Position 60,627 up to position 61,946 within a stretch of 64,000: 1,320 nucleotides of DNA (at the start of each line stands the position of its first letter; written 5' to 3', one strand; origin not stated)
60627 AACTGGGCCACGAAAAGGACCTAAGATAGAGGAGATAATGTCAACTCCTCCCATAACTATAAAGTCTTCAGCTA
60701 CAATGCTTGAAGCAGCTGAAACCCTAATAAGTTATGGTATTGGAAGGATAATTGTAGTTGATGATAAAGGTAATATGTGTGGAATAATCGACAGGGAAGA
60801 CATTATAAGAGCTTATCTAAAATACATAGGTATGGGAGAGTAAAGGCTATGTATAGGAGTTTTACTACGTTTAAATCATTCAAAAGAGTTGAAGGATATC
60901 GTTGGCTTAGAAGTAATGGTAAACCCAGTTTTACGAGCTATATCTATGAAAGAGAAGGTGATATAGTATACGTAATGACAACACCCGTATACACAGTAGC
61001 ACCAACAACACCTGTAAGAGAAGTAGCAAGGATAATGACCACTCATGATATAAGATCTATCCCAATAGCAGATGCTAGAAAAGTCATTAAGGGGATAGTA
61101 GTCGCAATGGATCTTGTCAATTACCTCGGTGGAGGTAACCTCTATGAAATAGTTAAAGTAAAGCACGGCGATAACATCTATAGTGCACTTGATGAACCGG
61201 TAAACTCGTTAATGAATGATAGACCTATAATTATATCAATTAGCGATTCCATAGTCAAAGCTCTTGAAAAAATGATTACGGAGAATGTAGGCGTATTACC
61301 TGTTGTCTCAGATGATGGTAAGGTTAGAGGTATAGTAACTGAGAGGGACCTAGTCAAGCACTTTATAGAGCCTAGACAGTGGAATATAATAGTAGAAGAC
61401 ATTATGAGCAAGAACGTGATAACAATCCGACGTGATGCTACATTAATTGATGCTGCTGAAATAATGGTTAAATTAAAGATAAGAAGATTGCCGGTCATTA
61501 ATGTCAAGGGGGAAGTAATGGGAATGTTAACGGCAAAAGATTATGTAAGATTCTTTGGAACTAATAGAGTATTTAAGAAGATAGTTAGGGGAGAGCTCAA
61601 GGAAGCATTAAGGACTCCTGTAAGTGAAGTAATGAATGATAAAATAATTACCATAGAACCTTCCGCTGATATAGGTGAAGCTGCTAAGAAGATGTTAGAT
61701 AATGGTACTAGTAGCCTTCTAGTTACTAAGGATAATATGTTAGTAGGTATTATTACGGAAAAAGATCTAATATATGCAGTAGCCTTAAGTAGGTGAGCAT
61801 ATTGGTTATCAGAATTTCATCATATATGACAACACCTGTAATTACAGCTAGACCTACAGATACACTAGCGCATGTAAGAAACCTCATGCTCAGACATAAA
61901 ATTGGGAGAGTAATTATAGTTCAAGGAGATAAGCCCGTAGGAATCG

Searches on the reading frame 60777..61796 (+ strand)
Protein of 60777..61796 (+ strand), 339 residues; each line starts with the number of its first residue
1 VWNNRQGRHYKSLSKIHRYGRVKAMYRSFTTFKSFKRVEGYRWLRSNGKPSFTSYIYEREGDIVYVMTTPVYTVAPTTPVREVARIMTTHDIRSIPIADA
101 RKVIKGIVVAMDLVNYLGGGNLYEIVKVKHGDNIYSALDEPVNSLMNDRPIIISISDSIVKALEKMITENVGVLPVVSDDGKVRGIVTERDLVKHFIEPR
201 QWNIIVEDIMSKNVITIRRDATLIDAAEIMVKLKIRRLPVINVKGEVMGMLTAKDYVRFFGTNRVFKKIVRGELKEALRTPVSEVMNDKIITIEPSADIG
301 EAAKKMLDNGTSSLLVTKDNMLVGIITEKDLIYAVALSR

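Call 72: search_protein_families(library=pfam, proteins=[window:60777-61796:+], max_evalue=0.0001)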
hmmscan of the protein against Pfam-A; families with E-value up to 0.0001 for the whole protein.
window:60777-61796:+ (339 aa): 1 family
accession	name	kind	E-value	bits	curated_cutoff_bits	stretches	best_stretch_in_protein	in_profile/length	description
PF00571.33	CBS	-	2.7e-56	188.1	24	4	206-259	1-54/57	CBS domain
